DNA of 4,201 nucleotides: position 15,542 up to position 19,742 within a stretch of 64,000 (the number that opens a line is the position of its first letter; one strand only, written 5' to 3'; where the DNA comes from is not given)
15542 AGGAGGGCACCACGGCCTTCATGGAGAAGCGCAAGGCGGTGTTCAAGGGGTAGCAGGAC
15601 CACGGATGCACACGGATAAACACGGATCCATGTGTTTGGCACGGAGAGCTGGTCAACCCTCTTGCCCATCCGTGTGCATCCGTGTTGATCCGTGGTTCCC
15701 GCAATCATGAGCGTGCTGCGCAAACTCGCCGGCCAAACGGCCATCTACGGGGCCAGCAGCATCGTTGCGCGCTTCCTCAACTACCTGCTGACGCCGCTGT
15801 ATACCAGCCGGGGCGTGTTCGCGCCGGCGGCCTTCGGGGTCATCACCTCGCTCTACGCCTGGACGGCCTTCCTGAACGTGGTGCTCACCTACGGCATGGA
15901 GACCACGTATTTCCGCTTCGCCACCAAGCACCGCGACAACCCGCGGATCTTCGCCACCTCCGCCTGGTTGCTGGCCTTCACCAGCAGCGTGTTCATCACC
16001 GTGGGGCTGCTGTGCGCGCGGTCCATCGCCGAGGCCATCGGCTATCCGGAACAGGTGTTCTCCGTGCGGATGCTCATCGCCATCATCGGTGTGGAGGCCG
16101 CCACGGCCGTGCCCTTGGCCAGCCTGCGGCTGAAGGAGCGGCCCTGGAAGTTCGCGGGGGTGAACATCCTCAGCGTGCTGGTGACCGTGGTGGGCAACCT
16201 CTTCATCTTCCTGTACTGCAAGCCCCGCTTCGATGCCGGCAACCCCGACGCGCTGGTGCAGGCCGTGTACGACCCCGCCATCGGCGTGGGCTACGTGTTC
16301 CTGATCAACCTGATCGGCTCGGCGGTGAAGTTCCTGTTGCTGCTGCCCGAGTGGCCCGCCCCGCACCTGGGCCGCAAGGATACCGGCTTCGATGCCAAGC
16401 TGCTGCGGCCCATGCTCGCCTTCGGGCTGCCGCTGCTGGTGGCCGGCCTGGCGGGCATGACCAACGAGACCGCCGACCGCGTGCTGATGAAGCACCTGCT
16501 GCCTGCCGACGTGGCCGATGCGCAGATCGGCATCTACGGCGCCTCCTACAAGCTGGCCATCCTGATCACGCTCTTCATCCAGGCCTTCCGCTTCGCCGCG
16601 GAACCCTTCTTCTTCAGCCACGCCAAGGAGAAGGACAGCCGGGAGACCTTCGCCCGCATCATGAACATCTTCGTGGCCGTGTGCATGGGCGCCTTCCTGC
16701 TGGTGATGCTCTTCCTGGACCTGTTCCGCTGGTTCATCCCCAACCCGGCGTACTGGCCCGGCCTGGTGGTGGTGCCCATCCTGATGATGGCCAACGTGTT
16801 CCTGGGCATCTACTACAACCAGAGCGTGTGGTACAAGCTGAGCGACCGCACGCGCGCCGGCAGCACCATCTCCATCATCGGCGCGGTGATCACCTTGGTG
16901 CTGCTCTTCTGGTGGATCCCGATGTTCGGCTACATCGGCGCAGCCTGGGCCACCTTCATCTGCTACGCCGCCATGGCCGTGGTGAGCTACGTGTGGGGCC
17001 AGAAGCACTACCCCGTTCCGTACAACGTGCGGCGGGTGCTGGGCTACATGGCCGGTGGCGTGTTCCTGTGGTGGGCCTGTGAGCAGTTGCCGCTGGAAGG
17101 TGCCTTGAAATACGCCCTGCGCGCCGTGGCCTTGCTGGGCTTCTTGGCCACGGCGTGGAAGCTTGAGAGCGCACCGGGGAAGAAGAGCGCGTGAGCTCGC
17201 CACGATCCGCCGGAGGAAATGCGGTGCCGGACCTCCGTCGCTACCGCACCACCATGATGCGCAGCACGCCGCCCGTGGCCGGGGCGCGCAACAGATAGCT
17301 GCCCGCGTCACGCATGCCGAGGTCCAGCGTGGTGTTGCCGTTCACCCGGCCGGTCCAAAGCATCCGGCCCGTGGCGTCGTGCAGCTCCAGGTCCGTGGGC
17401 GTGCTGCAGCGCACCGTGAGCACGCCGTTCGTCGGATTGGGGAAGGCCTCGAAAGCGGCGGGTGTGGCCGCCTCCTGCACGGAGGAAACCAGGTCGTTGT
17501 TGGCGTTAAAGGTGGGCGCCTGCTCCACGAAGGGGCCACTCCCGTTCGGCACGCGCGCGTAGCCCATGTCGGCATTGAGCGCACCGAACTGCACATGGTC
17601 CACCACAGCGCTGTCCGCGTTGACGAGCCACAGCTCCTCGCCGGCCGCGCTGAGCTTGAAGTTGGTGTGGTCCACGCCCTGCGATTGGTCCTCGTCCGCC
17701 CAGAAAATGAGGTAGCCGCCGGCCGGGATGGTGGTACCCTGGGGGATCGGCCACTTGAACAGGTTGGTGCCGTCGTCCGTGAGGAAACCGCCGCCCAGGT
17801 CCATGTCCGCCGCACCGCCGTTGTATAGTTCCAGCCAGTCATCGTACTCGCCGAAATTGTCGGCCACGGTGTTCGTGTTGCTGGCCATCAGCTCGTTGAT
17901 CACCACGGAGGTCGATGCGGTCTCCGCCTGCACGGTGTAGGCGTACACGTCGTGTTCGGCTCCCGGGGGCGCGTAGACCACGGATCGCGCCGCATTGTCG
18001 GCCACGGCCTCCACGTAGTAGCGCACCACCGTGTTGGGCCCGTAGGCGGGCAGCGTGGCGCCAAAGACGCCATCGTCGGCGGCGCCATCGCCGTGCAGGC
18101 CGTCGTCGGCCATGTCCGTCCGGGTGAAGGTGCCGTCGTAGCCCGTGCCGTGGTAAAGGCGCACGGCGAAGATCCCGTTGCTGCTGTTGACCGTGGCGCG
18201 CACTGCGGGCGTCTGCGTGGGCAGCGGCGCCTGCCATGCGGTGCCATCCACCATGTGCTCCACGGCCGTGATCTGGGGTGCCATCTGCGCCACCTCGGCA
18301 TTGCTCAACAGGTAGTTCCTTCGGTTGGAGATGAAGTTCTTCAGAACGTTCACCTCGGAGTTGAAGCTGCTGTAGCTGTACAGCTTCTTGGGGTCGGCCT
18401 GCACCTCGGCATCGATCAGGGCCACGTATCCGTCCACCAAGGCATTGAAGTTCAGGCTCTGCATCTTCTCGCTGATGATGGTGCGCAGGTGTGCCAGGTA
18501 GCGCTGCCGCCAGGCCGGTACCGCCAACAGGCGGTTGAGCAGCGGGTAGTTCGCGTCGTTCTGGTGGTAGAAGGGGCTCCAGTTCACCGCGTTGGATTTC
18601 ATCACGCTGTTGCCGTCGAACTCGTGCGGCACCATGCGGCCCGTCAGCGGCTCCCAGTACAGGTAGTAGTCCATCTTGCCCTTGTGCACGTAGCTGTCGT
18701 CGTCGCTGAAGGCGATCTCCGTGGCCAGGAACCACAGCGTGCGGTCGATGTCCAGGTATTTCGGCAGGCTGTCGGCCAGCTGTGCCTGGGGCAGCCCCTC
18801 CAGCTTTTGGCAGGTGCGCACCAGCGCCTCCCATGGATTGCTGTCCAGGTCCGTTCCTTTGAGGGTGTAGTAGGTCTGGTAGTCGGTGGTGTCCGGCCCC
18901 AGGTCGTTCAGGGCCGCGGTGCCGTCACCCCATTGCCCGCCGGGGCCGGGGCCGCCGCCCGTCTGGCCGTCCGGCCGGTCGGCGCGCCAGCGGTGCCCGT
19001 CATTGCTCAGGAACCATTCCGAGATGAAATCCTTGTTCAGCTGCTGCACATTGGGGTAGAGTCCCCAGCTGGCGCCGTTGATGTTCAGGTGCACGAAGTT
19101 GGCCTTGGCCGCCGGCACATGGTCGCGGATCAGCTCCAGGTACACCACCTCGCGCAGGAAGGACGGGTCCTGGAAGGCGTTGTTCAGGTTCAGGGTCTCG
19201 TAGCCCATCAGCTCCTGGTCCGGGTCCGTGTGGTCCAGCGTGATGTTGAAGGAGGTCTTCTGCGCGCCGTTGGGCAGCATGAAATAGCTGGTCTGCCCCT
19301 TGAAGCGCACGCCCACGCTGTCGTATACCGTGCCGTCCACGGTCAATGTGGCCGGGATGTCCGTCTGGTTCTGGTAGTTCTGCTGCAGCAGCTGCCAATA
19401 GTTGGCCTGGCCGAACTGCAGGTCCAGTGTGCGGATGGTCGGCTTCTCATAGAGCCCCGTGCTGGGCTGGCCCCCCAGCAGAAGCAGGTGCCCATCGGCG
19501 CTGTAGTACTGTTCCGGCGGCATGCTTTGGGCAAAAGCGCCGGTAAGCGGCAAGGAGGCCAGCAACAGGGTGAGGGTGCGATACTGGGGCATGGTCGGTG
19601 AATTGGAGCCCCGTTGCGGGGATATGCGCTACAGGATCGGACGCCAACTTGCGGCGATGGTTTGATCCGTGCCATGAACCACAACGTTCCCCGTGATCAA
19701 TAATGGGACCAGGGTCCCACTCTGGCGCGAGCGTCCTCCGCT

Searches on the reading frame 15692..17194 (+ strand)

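Call 80: search_protein_families(library=pfam, proteins=[window:15692-17194:+], max_evalue=0.0001)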
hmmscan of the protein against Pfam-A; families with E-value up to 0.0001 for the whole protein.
window:15692-17194:+ (500 aa): 1 family
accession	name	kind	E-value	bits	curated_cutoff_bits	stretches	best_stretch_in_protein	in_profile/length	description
PF13440.11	Polysacc_synt_3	-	3.3e-08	33.6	23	1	44-167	7-127/293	Polysaccharide biosynthesis protein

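Call 85: search_protein_families(library=ncbifam, proteins=[window:15692-17194:+], max_evalue=0.00001)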
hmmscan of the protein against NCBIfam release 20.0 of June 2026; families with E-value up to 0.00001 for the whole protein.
window:15692-17194:+ (500 aa): 1 family
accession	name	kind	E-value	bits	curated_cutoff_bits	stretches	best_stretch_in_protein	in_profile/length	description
NF050818.1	PolSacchBiosHfsF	equivalog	5.4e-06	25.7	700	0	222-473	187-440/468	polysaccharide biosynthesis protein HfsF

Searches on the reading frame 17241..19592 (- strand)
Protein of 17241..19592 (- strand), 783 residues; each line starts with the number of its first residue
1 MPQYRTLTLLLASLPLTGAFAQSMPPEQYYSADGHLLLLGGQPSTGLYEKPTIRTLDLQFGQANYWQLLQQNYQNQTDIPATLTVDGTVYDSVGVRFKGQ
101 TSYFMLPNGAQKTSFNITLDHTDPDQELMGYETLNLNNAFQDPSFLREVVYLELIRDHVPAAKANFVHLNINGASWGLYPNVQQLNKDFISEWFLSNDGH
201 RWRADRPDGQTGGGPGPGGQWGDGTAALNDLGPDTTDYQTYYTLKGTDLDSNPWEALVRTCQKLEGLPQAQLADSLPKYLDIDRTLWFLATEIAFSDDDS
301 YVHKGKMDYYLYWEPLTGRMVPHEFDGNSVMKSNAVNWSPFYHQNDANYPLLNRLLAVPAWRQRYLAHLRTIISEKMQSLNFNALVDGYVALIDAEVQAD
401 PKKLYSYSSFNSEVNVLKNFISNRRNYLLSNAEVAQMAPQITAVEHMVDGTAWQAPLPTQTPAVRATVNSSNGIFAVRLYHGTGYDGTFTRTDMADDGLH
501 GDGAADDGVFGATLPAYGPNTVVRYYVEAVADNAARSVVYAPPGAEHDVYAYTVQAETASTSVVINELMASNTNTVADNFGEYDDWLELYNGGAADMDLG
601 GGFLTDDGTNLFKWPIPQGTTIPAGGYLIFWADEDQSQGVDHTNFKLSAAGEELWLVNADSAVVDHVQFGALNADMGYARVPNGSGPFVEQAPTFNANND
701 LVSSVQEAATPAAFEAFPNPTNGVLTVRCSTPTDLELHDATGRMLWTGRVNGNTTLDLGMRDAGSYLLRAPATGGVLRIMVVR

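Call 80: search_protein_families(library=pfam, proteins=[window:17241-19592:-], max_evalue=0.0001)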
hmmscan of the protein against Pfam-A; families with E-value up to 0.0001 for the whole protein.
window:17241-19592:- (783 aa): 2 families
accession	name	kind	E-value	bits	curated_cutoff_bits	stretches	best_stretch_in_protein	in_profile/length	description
PF08757.17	CotH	-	1.9e-48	166.1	23.8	1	95-428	1-322/322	CotH kinase protein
PF00932.25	LTD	-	4.5e-16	59.6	34.3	1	558-669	3-107/109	Lamin Tail Domain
